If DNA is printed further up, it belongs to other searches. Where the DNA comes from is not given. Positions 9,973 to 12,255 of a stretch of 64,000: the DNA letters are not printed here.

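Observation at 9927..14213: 4.22-kb integrase-less insertion into the 3' end of an acyl-CoA dehydrogenase gene, carrying AbiE and a 660-aa orphan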

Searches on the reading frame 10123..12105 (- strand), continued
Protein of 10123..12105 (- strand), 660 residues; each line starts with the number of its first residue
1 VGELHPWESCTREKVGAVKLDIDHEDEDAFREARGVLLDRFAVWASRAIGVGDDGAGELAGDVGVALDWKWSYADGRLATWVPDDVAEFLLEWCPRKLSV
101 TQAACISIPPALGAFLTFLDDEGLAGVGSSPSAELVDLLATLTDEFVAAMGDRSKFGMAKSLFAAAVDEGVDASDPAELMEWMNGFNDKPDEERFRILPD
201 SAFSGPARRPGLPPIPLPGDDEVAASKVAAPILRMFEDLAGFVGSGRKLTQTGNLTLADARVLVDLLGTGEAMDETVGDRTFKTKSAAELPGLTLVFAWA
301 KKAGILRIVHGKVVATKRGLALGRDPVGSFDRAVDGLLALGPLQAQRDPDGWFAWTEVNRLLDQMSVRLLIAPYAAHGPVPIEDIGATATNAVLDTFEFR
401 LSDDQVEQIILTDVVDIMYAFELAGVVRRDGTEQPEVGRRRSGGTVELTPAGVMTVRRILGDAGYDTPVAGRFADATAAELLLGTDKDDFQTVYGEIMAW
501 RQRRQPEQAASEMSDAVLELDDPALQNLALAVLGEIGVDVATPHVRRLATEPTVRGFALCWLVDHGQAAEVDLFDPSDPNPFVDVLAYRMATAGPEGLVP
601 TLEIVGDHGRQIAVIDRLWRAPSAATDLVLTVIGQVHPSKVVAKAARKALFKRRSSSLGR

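Call 30: predict_structure(alignment_id=A1)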
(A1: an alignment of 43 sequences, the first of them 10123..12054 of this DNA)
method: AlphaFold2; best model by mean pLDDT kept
length: 643 residues; sequences in the alignment: 43
mean_pLDDT: 90.0   pTM: 0.65
mean pLDDT of the five models: 90.0, 89.1, 88.5, 85.7, 85.5
residues with pLDDT >= 90: 428; 70-90: 192; 50-70: 18; < 50: 5
segments of 3 or more residues with pLDDT < 50: 189-191
pLDDT, mean of each block of 10 residues (from residue 1): 74 91 95 89 94 86 91 90 87 96 91 91 94 87 85 84 87 82 63 78 95 97 95 90 93 80 82 90 96 94 92 95 91 79 92 91 94 89 90 93 96 74 82 96 88 93 90 88 94 98 91 95 98 94 97 94 95 90 94 96 92 96 97 90 44
secondary structure, 60 per line:
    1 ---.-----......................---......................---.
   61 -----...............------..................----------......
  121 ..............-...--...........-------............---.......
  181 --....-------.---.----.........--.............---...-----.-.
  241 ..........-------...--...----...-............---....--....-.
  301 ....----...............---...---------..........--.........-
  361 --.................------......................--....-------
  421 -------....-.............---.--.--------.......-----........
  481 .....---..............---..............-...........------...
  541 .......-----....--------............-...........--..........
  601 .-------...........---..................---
elements in order: H10-31 H35-56 H66-80 H87-104 H115-134 H141-151 H159-170 H174-180 H183-186 H203-211 H214-226 E230-232 H240-250 E258-260 E263-265 H274-285 E289-292 E295-298 H300-304 H309-323 H339-348 H351-359 H365-379 H386-407 E410-413 E428-431 H433-445 H461-467 H473-485 H489-502 H506-519 H521-531 H538-547 H553-556 H565-576 H578-588 H591-601 H609-619 H623-640
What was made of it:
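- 10123..12054 (-): F643: a 643-aa conserved protein of unknown function (the "660-aa orphan"; the long ORF runs to 12105). It is predicted to be all-helical with winged-helix hairpins and a HEAT-like C-terminal part. The AlphaFold model has pLDDT 90 (call 30).
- It has predicted winged-helix, DNA-binding-like modules (call 30).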

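Call 33: fold_search(model_id=the predicted structure, library=pdb)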
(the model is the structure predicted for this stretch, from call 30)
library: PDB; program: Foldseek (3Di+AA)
matches with E <= 10: 407; with E <= 0.001: 0
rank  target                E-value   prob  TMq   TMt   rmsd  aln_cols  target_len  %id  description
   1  4c0p_D                1.0e-01  0.47  0.20  0.16  21.1       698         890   12  Unliganded Transportin 3 (released 2014-01-22)
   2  8duj_D                1.1e-01  0.11  0.09  0.04  26.7       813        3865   11  Global map in C1 of RyR1 particles in complex with ImperaCalcin (released 2023-05-31)
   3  5a31_J                1.2e-01  0.16  0.11  0.13  26.7       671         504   11  Structure of the human APC-Cdh1-Hsl1-UbcH10 complex. (released 2015-11-18)
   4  4ui9_J                1.4e-01  0.15  0.11  0.13  26.7       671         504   10  Atomic structure of the human Anaphase-Promoting Complex (released 2015-06-17)
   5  3e4b_A                1.5e-01  0.33  0.14  0.19  25.1       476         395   16  Crystal structure of AlgK from Pseudomonas fluorescens WCS374r (released 2009-08-25)
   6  5ctq_B                1.5e-01  0.25  0.13  0.15  19.3       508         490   12  Crystal structure of human SART3/TIP110 half-a TPR (HAT) domain (released 2016-04-27)
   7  9gm7_D                1.8e-01  0.51  0.11  0.22  22.2       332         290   11  MukBEF in a nucleotide-bound state with open neck gate (monomer) (released 2025-03-26)
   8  2xwu_B                1.8e-01  0.23  0.14  0.11  24.7       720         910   12  CRYSTAL STRUCTURE OF IMPORTIN 13 - UBC9 COMPLEX (released 2010-12-29)
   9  9n78_LM               1.8e-01  0.20  0.14  0.09  27.4       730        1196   10  SSU processome maturation and disassembly, State L (released 2025-11-05)
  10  9leq_B                1.9e-01  0.15  0.13  0.13  34.0       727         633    9  paralysed flagellum protein PflA N-terminal domain and PflB complex (released 2025-10-15)
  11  5dse_C                2.0e-01  0.14  0.12  0.11  33.6       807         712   13  Crystal Structure of the TTC7B/Hyccin Complex (released 2015-12-02)
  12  8jal_B                2.2e-01  0.14  0.11  0.12  25.6       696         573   10  Structure of CRL2APPBP2 bound with RxxGP degron (dimer) (released 2023-10-18)
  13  8a9k_A                2.3e-01  0.10  0.11  0.09  28.5       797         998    9  Cryo-EM structure of USP1-UAF1 bound to FANCI and mono-ubiquitinated FANCD2 with ML323 (consensus reconstruction) (released 2022-10-12)
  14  3c2h_B                2.5e-01  0.09  0.10  0.10  24.8       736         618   10  Crystal Structure of SYS-1 at 2.6A resolution (released 2008-05-20)
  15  6hc2_E                2.6e-01  0.33  0.14  0.19  17.3       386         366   16  Crystal structure of NuMA/LGN hetero-hexamers (released 2019-05-29)
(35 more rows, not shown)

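Call 38: search_solved_structures(query=A1, max_evalue=10)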
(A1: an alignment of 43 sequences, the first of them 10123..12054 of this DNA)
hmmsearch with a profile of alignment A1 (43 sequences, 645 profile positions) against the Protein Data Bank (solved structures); distinct sequences matched with E-value up to 10: 2.
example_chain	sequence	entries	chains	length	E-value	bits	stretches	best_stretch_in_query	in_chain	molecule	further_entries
8ba1_A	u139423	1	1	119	0.58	11.6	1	17-62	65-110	Cleavage and polyadenylation specificity factor subunit 3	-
3hfr_A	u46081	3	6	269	0.93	10.9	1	185-271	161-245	Glutamate racemase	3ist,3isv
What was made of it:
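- Tried and rejected: A PDB profile search finds nothing (call 38).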

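Call 56: search_protein_families(library=pfam, proteins=[L004:12024-12641:+, L004:12638-13057:+, L004:9252-9770:+, L001:1106-1927:+, L001:1924-2472:+, L001:2478-2933:+, L001:327-539:-, L026:18-900:+], max_evalue=0.01)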
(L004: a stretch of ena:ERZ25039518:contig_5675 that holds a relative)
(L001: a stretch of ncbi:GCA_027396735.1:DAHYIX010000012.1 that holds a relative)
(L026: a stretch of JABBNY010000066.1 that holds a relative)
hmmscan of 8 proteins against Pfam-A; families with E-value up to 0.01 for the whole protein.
L004:12024-12641:+ (205 aa): 12 families
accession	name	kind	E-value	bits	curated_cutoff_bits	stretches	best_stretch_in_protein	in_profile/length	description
PF01909.29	NTP_transf_2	-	5.7e-08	33.5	21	1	95-135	4-43/93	Nucleotidyltransferase domain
PF12802.13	MarR_2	-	2e-07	31.5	27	1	11-63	3-55/61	MarR family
PF03445.19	DUF294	-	4e-06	27.2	21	1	71-131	10-74/138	Putative nucleotidyltransferase DUF294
PF18765.7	Polbeta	-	9.7e-06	26.1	26.9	1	107-133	14-40/93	Polymerase beta, Nucleotidyltransferase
PF01978.25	TrmB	-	6.9e-05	23.1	25.6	1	18-63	13-57/68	Sugar-specific transcriptional regulator TrmB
PF04703.18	FaeA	-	0.00031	21.5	20.7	1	17-64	4-51/62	FaeA-like protein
PF09339.16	HTH_IclR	-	0.00032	20.9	22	1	17-61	7-51/52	IclR helix-turn-helix domain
PF12840.13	HTH_20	-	0.0022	18.3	27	0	17-61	8-51/51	Helix-turn-helix domain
PF24033.1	DUF7342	-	0.0029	18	31.6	1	17-84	6-73/150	Family of unknown function (DUF7342)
PF00392.27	GntR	-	0.0046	17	27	1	24-62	19-58/64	Bacterial regulatory proteins, gntR family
PF13545.12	HTH_Crp_2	-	0.0048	17.3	27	1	24-61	18-56/70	Crp-like helix-turn-helix domain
PF13412.12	HTH_24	-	0.0069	16.4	21.9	0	17-59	7-48/48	Winged helix-turn-helix DNA-binding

L004:12638-13057:+ (139 aa): 0 families

L004:9252-9770:+ (172 aa): 0 families

L001:1106-1927:+ (273 aa): 0 families

L001:1924-2472:+ (182 aa): 0 families

L001:2478-2933:+ (151 aa): 0 families

L001:327-539:- (70 aa): 8 families
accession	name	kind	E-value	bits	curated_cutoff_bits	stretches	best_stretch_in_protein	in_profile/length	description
PF01381.28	HTH_3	-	6.3e-13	49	23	1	4-56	1-52/55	Helix-turn-helix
PF13560.12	HTH_31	-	5e-09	36.8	27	1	7-56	9-58/64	Helix-turn-helix domain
PF13443.12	HTH_26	-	4.3e-05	24.1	22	1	12-56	10-54/63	Cro/C1-type HTH DNA-binding domain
PF13545.12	HTH_Crp_2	-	0.00031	21.1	27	1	7-34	17-44/70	Crp-like helix-turn-helix domain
PF13404.12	HTH_AsnC-type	-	0.0026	18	27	0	15-31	20-36/42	AsnC-type helix-turn-helix domain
PF12844.13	HTH_19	-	0.0033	17.7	30.2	1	8-57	8-56/64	Helix-turn-helix domain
PF13744.12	HTH_37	-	0.0061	16.8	27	1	4-56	23-75/80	Helix-turn-helix domain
PF14549.12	P22_Cro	-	0.0062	16.7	30.2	0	45-66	12-33/60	DNA-binding transcriptional regulator Cro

L026:18-900:+ (294 aa): 1 family
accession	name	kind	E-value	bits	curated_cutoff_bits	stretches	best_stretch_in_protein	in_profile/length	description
PF00589.27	Phage_integrase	-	1.1e-21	77.8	27.1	1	45-231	2-168/172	Phage integrase family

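Call 59: search_protein_families(library=pfam, alignment_id=A1, max_evalue=1)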
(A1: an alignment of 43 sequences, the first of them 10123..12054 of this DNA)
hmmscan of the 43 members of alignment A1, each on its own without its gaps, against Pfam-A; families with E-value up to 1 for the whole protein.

A. member 1, window:10123-12054:- (643 aa): 1 family
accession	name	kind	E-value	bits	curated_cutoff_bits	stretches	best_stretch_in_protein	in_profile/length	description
PF13646.12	HEAT_2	-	0.35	11.6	27.7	1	468-536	8-75/88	HEAT repeats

B. families by the number of members that match (of 43 scanned): 17 families
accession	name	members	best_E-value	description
PF13646.12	HEAT_2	3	0.037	HEAT repeats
PF21716.3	dnstrm_HI1420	2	0.0051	Probable addiction module antidote protein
PF02885.22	Glycos_trans_3N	2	0.028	Glycosyl transferase family, helical bundle domain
PF12244.13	DUF3606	2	0.039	Protein of unknown function (DUF3606)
PF16751.10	RsdA_SigD_bd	2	0.2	Anti-sigma-D factor RsdA to sigma factor binding region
PF17918.6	TetR_C_15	1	0.079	Tetracyclin repressor-like, C-terminal domain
PF02310.24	B12-binding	1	0.1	B12 binding domain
PF09824.15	ArsR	1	0.12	ArsR transcriptional regulator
PF16643.10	cNMPbd_u2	1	0.13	Unstructured region on cNMP-binding protein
PF25177.1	Talin_VBS2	1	0.13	Talin VBS2 domain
PF13432.12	TPR_16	1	0.17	Tetratricopeptide repeat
PF07834.16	RanGAP1_C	1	0.17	RanGAP1 C-terminal domain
PF06304.16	DUF1048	1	0.19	Protein of unknown function (DUF1048)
PF12512.13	DUF3717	1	0.19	Protein of unknown function (DUF3717)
PF19895.4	DUF6368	1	0.24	Family of unknown function (DUF6368)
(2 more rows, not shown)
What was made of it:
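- Tried and rejected: Relaxed Pfam on 43 members gives nothing consistent (call 59).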

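Call 60: fold_search(model_id=the predicted structure, library=viral)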
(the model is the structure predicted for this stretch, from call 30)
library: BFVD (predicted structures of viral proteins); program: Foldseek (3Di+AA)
matches with E <= 10: 305; with E <= 0.001: 0
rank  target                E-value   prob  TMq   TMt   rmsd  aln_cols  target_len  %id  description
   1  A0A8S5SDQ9            1.3e-01  0.07  0.08  0.06  34.0       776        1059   12  Minor tail protein [Caudovirales sp. ctrNG92]
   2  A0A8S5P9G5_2          1.4e-01  0.09  0.10  0.07  31.1       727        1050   10  Minor tail protein (Fragment) [Myoviridae sp. ctTYJ16]
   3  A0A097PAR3            2.0e-01  0.10  0.10  0.10  27.9       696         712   11  Lysozyme-like domain vision structural protein [Delftia phage RG-2014]
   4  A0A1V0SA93            2.0e-01  0.10  0.10  0.10  28.9       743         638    8  RING-type domain-containing protein [Catovirus CTV1]
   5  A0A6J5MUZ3            2.2e-01  0.07  0.09  0.07  39.4       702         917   12  Uncharacterized protein [uncultured Caudovirales phage]
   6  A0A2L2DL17            3.0e-01  0.28  0.12  0.20  24.9       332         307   10  Uncharacterized protein [Acanthamoeba polyphaga mimivirus]
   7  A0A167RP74            3.8e-01  0.54  0.14  0.22  18.1       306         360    8  Uncharacterized protein [Powai lake megavirus]
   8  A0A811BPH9            3.9e-01  0.11  0.12  0.12  23.3       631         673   14  F-box incomplete domain containing protein [Pandoravirus japonicus]
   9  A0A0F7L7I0            3.9e-01  0.06  0.07  0.06  39.6       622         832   12  Uncharacterized protein [uncultured marine virus]
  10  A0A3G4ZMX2            4.1e-01  0.09  0.12  0.10  31.3       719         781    9  RING-type domain-containing protein [Terrestrivirus sp.]
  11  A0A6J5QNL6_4          4.1e-01  0.04  0.08  0.05  33.5       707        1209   12  DNA 3'-5' helicase [uncultured Caudovirales phage]
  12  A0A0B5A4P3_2          4.3e-01  0.05  0.08  0.07  35.2       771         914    9  (no name in the UniProt tables at hand)
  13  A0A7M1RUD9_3          4.4e-01  0.04  0.07  0.05  28.6       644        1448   12  Uncharacterized protein [uncultured phage cr273_1]
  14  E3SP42                4.6e-01  0.04  0.08  0.06  28.6       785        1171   11  Predicted protein [Cyanophage NATL2A-133]
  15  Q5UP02                5.0e-01  0.47  0.12  0.19  15.1       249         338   10  Uncharacterized protein L750 [Acanthamoeba polyphaga mimivirus]
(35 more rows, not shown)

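Call 69: search_dna_similar(query=window:10123-12054:-, collection=plasmids, mode=protein, max_evalue=0.001, max_rows=20)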
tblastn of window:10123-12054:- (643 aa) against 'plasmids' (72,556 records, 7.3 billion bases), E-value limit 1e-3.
Records with a match: 4; places in all: 9; records where one place covers at least 80% of the query: 0.
Best place of each record, by identity: <60% 4.
By first word of the organism name: Streptomyces 3; Nonomuraea 1.
By predicted mobility (MOB-suite, as given by PLSDB): non-mobilizable 4.
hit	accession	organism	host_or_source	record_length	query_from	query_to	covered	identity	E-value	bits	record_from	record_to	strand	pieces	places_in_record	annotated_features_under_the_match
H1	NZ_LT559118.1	Nonomuraea gerenzanensis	-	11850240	17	465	70%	27.3%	1e-17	96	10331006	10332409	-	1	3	none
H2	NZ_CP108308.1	Streptomyces sp. NBC_00015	-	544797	222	454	36%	31.7%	6e-13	80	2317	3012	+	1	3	hypothetical protein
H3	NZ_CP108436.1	Streptomyces sp. NBC_01281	-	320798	125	410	44%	23.8%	3e-8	65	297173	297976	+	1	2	plasmid pRiA4b ORF-3 family protein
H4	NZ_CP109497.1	Streptomyces sp. NBC_01431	-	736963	212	323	17%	36.3%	1e-6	60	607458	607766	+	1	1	none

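Call 70: search_dna_similar(query=window:10123-12054:-, collection=phages, mode=protein, max_evalue=0.001, max_rows=20)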
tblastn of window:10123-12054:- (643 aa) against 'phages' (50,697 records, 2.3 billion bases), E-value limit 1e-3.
No match.

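Call 71: get_annotated_region(hit=H3, flank=6000)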
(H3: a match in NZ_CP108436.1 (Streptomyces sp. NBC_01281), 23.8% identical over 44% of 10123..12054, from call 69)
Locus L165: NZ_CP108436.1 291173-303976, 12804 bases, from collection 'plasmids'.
description: Streptomyces sp. NBC_01281 plasmid unnamed1, complete sequence
organism: Streptomyces sp. NBC_01281 (NCBI taxid 2903811)
taxonomy: Bacteria; Actinomycetota; Actinomycetes; Kitasatosporales; Streptomycetaceae; Streptomyces; Streptomyces sp. NBC 01281
host: -; source: -; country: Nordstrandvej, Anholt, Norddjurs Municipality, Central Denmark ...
typing (MOB-suite, as given by PLSDB): non-mobilizable
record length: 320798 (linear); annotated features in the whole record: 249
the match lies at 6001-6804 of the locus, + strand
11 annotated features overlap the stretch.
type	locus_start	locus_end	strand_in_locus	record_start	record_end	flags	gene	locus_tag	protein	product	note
CDS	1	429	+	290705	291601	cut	-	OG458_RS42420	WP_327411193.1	hypothetical protein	-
CDS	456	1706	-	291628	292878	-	-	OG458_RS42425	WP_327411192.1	hypothetical protein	-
CDS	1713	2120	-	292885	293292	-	-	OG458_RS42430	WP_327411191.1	hypothetical protein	-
CDS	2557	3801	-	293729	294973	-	-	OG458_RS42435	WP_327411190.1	hypothetical protein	-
CDS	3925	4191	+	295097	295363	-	-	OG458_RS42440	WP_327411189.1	hypothetical protein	-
CDS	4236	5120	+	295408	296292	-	-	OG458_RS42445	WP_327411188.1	PIN domain-containing protein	-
CDS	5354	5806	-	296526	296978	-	-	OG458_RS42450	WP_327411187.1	hypothetical protein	-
CDS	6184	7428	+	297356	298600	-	-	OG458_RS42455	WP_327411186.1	plasmid pRiA4b ORF-3 family protein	-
CDS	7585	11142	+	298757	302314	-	-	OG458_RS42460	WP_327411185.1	hypothetical protein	-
CDS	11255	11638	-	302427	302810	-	-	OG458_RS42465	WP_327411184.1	hypothetical protein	-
CDS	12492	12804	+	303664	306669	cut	-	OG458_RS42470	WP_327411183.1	DnaB-like helicase C-terminal domain-containing protein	GO:0006260 - DNA replication [Evidence IEA]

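Call 72: get_annotated_region(hit=H2, flank=6000)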
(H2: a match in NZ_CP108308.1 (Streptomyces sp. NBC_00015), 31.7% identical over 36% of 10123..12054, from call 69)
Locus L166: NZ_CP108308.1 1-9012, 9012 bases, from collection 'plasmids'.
description: Streptomyces sp. NBC_00015 plasmid unnamed2, complete sequence
organism: Streptomyces sp. NBC_00015 (NCBI taxid 2903611)
taxonomy: Bacteria; Actinomycetota; Actinomycetes; Kitasatosporales; Streptomycetaceae; Streptomyces; Streptomyces sp. NBC 00015
host: -; source: -; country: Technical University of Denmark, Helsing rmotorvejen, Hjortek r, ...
typing (MOB-suite, as given by PLSDB): non-mobilizable
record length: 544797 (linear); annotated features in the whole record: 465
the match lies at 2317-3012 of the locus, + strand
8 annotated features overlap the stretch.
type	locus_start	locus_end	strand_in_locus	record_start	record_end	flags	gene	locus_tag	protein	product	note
CDS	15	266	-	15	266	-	-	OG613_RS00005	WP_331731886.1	type II toxin-antitoxin system RelE/ParE family toxin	GO:0030541 - plasmid partitioning [Evidence IEA]; GO:0051290 - protein heterotetramerization [Evidence IEA]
CDS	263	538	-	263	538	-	-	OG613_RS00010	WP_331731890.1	type II toxin-antitoxin system prevent-host-death family antitoxin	GO:0008219 - cell death [Evidence IEA]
CDS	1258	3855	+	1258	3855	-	-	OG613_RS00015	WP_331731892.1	hypothetical protein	-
CDS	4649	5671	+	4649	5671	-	-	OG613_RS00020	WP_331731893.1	hypothetical protein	-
CDS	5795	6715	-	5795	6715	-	-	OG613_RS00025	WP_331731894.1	hypothetical protein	-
CDS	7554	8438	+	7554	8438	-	-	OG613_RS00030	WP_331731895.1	hypothetical protein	-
CDS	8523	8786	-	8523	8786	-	-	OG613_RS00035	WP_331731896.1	hypothetical protein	-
CDS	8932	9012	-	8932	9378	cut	-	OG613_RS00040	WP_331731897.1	hypothetical protein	-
